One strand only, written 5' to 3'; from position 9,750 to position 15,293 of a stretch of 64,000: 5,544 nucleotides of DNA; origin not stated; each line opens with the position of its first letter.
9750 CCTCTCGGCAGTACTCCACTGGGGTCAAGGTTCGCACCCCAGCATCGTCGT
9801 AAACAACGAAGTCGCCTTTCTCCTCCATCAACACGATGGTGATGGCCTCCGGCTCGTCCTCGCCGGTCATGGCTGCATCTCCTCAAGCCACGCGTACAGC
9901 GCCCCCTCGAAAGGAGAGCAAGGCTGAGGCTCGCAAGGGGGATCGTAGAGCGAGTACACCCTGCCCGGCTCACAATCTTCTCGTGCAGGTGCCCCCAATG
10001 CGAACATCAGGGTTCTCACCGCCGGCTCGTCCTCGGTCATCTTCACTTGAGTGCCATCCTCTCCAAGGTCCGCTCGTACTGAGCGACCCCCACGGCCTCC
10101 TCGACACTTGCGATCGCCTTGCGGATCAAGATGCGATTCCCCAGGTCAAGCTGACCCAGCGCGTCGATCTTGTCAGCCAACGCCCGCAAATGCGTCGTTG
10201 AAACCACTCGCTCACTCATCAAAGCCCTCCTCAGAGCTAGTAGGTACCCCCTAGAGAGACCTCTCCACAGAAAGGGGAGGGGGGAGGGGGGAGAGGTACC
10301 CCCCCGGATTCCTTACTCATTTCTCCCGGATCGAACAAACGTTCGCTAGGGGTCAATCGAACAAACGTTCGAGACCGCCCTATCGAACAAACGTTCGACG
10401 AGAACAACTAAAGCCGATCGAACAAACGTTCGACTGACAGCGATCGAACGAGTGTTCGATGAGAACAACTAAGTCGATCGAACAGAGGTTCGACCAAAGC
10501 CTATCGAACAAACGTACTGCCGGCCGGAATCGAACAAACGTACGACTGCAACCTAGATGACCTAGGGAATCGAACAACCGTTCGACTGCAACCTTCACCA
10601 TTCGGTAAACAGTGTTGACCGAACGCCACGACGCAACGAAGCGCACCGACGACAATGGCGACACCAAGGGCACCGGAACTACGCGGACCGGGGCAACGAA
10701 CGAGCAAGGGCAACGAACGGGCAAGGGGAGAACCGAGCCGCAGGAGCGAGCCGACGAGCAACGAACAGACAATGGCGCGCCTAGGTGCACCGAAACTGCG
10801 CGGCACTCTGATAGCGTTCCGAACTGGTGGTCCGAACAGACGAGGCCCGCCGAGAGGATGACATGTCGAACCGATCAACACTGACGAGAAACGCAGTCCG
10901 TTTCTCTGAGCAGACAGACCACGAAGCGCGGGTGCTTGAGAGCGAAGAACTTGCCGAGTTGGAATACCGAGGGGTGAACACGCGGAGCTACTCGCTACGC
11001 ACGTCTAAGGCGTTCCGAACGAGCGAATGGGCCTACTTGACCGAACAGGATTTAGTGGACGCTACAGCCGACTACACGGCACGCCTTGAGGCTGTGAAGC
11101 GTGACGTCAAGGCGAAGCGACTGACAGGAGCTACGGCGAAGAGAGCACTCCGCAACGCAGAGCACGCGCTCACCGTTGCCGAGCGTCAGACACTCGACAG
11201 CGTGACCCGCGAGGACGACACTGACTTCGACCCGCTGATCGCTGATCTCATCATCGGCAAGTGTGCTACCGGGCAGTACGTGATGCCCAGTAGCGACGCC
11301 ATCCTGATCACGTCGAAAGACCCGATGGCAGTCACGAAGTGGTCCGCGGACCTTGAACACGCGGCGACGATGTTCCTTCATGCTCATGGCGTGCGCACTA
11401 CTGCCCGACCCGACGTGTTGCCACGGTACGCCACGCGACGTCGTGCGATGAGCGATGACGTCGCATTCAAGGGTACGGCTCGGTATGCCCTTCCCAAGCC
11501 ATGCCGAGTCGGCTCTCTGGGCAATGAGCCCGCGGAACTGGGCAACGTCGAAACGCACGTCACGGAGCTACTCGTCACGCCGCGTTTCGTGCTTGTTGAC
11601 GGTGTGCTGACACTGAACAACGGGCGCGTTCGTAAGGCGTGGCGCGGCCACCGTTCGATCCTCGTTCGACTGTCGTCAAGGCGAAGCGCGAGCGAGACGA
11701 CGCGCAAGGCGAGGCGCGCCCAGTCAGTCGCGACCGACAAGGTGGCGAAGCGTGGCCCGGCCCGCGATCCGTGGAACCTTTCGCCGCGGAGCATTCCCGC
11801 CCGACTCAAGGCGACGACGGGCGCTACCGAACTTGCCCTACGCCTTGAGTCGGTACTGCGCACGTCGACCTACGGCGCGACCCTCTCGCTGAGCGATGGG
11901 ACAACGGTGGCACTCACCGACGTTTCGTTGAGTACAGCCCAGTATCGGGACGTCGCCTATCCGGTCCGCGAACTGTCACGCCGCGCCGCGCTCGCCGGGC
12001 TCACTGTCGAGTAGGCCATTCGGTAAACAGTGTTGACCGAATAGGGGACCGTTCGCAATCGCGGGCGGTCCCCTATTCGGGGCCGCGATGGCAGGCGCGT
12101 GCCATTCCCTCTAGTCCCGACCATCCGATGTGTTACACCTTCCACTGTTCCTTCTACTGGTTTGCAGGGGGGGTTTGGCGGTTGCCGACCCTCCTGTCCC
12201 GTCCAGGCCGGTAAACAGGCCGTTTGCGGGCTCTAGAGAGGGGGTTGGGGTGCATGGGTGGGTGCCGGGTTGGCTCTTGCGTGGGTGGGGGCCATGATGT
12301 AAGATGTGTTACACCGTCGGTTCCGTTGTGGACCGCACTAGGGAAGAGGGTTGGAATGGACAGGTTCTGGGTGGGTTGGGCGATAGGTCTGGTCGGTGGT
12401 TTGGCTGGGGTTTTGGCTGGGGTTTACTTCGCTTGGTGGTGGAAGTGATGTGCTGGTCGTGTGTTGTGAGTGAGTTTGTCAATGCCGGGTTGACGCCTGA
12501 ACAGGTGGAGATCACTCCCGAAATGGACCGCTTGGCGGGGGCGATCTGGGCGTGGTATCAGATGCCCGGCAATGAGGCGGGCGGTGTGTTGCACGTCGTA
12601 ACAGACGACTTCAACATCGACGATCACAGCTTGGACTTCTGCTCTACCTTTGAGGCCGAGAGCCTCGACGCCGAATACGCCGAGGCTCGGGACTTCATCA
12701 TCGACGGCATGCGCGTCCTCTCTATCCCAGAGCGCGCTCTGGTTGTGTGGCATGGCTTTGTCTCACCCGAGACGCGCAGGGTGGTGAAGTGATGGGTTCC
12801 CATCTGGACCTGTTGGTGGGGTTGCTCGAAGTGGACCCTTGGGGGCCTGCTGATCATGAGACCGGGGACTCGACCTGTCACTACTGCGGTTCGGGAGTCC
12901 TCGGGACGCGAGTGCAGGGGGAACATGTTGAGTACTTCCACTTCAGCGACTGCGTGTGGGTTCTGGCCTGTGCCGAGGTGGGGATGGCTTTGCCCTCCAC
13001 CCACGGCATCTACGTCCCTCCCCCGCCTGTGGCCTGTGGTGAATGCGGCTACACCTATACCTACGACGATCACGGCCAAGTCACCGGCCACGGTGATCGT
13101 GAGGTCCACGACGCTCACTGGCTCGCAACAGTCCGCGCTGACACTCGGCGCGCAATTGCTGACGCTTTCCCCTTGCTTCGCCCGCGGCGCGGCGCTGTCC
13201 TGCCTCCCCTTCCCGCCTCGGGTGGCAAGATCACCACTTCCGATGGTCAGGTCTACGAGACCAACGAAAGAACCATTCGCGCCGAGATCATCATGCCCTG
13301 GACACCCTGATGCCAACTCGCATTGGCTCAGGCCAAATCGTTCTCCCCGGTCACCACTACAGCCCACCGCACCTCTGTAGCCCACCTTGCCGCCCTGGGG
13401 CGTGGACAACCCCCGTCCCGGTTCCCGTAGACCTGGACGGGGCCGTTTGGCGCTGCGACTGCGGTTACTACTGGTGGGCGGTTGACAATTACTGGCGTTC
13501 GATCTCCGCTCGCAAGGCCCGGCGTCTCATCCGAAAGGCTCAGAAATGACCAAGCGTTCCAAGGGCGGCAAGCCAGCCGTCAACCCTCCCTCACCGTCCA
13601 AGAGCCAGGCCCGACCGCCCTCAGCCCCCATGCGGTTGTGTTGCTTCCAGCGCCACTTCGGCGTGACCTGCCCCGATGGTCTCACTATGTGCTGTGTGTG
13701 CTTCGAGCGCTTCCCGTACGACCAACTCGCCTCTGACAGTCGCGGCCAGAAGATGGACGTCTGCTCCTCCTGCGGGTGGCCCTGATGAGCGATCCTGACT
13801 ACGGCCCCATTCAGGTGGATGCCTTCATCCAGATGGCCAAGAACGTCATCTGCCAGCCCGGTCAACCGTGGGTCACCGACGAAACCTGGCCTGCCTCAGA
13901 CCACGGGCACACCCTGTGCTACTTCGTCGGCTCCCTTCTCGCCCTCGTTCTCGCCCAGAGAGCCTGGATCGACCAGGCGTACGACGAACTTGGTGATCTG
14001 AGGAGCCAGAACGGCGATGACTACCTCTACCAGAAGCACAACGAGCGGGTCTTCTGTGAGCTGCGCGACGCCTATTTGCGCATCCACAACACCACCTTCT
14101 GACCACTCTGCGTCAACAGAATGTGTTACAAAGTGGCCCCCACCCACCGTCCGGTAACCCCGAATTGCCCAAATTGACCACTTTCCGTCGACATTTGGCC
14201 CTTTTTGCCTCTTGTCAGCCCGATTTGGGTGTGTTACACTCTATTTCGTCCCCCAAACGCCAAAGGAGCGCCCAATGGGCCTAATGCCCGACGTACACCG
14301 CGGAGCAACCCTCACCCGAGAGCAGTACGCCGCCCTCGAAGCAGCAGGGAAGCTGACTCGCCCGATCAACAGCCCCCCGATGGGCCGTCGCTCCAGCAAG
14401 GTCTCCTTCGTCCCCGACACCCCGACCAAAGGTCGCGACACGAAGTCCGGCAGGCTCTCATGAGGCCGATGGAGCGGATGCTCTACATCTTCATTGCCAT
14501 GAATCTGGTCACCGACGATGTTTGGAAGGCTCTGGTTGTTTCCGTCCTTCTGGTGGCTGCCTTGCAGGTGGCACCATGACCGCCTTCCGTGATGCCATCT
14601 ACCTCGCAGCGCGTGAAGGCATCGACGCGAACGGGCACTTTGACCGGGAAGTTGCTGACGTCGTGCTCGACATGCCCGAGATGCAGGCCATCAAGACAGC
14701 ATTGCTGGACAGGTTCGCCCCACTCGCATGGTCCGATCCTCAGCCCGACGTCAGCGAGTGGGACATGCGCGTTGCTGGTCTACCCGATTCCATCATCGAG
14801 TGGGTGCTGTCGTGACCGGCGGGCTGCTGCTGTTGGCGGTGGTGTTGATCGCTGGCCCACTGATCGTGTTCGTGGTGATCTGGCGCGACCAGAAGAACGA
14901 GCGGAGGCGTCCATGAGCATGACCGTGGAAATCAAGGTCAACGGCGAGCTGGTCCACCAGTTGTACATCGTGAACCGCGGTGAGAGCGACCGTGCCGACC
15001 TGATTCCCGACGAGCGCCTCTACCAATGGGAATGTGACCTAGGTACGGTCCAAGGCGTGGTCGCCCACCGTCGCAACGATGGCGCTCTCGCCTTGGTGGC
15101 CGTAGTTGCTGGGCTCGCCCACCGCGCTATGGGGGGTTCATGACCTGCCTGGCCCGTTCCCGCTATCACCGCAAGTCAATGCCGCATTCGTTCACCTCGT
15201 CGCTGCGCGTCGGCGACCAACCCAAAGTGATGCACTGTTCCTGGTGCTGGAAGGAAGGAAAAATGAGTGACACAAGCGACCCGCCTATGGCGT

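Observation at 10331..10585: Phased array of nine SOS boxes: a possible LexA sponge or SOS-gated switch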

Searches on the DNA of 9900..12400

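Call 118: search_rna_families(source=window, start=9900, end=12400, threshold=evalue, max_evalue=1)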
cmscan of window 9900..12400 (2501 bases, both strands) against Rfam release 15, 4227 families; matches with E-value up to 1: 0.
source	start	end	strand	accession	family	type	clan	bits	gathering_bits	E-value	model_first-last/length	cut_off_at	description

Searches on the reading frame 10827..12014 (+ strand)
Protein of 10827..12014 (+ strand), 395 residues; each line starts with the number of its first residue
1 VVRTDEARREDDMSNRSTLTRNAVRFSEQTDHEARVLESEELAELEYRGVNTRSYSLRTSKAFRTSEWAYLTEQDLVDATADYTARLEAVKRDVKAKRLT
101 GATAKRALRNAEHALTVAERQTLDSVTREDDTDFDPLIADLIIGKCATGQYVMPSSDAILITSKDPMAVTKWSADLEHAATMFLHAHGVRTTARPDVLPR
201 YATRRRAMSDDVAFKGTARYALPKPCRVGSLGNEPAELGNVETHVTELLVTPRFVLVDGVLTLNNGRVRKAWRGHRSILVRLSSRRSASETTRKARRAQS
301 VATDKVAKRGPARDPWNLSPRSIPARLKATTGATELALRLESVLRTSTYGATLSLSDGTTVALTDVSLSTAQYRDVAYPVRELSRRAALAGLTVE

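Call 11: search_protein_families(library=pfam, proteins=[window:10827-12014:+], max_evalue=0.01)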
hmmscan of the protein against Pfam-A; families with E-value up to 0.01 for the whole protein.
window:10827-12014:+ (395 aa): 0 families

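Call 13: search_protein_families(library=phrogs, proteins=[window:10827-12014:+], max_evalue=0.01)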
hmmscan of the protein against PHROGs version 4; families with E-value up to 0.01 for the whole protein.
window:10827-12014:+ (395 aa): 0 families

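Call 14: search_dna_similar(query=window:10827-12014:+, collection=phages, mode=protein, max_rows=20)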
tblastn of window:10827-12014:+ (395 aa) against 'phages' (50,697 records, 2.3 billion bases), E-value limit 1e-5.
No match.

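Call 52: find_homologous_proteins(query=window:10863-12014:+, max_evalue=0.001)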
Query window:10863-12014:+ (383 aa): 17 proteins with E <= 0.001 among 8000 candidates.
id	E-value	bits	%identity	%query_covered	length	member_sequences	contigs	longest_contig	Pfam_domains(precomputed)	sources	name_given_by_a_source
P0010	2.8e-227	772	94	100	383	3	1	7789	-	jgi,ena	-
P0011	4.6e-140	485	64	99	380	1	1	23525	-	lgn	-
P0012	2.6e-130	453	62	95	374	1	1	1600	-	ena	-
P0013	2.7e-127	443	63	95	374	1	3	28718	-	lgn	-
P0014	2.2e-119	417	57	99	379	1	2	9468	-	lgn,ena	-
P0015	8.1e-106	372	54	95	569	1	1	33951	-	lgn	-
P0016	3.2e-97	344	51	95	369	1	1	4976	-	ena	-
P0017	4.1e-95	337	51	95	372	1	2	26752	-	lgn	-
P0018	7.6e-74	267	47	88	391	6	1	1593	-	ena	-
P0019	4.9e-65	238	43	93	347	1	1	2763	-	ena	-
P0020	3.9e-60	222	42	93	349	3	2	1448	-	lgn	-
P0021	4.4e-58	215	41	93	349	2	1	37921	-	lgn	-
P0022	9.2e-58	214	41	93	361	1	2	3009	-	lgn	-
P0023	6.9e-49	185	38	93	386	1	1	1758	-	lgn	-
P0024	9.0e-44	168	37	86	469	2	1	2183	-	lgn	-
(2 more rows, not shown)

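Call 53: find_encoding_contigs(protein=P0010, flank=6000, max_places=2)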
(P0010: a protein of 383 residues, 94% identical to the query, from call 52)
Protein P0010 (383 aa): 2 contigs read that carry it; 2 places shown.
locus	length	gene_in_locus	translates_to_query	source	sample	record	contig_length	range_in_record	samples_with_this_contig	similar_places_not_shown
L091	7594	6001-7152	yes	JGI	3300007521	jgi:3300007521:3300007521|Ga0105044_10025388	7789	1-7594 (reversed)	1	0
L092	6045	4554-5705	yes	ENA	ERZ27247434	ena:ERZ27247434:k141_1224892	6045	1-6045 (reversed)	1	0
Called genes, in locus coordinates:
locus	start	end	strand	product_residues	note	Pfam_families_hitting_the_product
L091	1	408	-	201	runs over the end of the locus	?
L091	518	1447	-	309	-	-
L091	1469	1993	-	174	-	-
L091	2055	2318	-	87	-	-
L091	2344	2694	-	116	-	-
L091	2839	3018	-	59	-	-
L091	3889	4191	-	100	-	-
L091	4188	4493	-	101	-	-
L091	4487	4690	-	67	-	-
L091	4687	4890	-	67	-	-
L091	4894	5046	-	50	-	-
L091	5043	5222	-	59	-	-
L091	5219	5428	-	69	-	-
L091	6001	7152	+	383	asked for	-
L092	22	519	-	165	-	-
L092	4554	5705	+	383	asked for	-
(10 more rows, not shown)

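Call 54: find_encoding_contigs(protein=P0011, flank=6000, max_places=2)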
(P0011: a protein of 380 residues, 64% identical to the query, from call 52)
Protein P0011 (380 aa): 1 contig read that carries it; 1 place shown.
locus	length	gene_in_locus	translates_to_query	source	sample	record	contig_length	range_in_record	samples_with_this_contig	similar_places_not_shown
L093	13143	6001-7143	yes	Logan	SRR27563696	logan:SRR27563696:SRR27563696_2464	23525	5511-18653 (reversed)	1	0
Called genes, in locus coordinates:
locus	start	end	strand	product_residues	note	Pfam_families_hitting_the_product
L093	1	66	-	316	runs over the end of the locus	PF12224:Amidoligase_2 (faint)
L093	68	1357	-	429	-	PF13522:GATase_6, PF13537:GATase_7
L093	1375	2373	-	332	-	-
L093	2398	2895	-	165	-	-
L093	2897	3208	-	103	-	-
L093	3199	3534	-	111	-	-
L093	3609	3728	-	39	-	-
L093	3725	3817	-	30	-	-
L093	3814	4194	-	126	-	-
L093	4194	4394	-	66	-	-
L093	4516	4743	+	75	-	-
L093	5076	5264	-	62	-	-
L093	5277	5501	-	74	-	-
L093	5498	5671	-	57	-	-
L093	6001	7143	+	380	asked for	-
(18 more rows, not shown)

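Call 55: find_encoding_contigs(protein=P0013, flank=6000, max_places=2)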
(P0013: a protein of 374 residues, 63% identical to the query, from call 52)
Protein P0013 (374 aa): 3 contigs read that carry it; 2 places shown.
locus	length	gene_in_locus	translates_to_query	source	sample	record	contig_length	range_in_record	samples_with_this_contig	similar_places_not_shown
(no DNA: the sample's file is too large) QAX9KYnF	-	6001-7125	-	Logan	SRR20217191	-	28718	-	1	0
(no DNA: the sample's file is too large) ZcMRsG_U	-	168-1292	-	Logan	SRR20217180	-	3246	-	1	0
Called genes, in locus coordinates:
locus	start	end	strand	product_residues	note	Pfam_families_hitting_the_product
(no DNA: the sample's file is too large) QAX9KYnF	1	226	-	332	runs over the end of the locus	PF12224:Amidoligase_2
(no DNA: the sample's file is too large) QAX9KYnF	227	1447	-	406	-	PF13522:GATase_6, PF13537:GATase_7 (weak)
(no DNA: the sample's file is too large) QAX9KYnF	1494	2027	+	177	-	PF13392:HNH_3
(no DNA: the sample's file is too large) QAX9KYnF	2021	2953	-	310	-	-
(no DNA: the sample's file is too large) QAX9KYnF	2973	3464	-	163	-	-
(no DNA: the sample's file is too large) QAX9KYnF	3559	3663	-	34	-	-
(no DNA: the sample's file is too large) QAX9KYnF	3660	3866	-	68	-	-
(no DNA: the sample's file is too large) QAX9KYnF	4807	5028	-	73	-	-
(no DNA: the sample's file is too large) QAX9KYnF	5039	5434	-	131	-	-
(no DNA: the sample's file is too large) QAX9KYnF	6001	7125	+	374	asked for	-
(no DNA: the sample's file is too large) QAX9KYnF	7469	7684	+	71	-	-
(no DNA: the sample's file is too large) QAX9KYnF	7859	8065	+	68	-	-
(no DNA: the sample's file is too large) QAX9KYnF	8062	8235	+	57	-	-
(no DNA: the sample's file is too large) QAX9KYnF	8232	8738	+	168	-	-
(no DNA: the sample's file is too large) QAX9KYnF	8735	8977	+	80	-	-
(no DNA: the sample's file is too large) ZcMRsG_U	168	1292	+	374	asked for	-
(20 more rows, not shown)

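Call 56: find_encoding_contigs(protein=P0017, flank=6000, max_places=2)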
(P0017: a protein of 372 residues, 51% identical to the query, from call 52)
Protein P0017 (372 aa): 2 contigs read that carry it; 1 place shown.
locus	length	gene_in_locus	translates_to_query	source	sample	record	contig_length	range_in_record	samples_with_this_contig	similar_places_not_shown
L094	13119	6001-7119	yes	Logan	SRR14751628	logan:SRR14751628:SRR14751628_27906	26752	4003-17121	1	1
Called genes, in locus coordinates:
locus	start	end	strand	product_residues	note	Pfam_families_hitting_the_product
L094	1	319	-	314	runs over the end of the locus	-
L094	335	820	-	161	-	-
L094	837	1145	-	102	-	-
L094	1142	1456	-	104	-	-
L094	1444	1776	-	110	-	-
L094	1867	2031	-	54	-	-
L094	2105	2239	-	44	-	-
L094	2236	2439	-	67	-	-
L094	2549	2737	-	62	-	-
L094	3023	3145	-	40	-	-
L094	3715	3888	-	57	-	-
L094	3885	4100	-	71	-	-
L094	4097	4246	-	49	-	-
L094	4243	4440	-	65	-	-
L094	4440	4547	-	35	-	-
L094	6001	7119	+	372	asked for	-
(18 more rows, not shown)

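Call 57: find_encoding_contigs(protein=P0021, flank=6000, max_places=2)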
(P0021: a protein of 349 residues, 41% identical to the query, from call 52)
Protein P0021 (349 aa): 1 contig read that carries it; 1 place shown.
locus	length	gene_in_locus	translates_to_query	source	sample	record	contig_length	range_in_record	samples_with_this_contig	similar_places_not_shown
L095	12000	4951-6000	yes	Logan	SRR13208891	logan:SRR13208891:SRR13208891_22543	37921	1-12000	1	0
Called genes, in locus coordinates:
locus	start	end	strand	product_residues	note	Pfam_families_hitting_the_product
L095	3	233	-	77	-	?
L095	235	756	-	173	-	-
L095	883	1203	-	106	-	-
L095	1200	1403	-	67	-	-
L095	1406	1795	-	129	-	-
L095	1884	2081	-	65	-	-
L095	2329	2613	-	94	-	-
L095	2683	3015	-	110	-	-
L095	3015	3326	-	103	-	-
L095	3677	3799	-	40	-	-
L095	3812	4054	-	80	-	-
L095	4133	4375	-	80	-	-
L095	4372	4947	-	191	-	-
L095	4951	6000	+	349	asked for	-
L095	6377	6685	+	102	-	-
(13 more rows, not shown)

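Call 104: predict_structure(alignment_id=A3)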
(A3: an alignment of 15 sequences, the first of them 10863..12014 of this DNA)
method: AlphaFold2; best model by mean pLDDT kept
length: 383 residues; sequences in the alignment: 15
mean_pLDDT: 55.9   pTM: 0.29
mean pLDDT of the five models: 55.9, 55.4, 54.9, 51.0, 50.1
residues with pLDDT >= 90: 38; 70-90: 85; 50-70: 65; < 50: 195
segments of 3 or more residues with pLDDT < 50: 1-23, 37-39, 42-59, 112-127, 137-239, 258-268, 270-275, 289-300
pLDDT, mean of each block of 10 residues (from residue 1): 43 35 51 53 41 36 74 89 89 82 70 38 45 49 31 30 42 35 33 31 26 30 30 39 53 54 44 49 55 42 79 89 94 87 87 80 86 92 85
secondary structure, 60 per line:
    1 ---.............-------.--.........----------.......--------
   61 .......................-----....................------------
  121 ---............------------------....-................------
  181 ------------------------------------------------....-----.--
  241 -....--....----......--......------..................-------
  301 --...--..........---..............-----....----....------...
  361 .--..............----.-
elements in order: H4-16 H27-35 H47-52 H61-83 H89-108 H124-135 H154-157 H159-174 H229-232 E242-245 E248-251 E256-261 E264-269 H276-293 H308-317 H321-334 E340-343 E348-351 E358-361 E364-367 H368-377

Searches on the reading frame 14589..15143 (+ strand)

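Call 11: search_protein_families(library=pfam, proteins=[window:14589-15143:+], max_evalue=0.01)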
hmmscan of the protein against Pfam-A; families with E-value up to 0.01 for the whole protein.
window:14589-15143:+ (184 aa): 0 families

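Call 13: search_protein_families(library=phrogs, proteins=[window:14589-15143:+], max_evalue=0.01)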
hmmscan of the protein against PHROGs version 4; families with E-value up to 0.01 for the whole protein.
window:14589-15143:+ (184 aa): 1 family
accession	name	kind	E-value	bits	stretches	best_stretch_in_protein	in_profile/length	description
phrog_3491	-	unknown function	3e-05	25.1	1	109-173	1-65/85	-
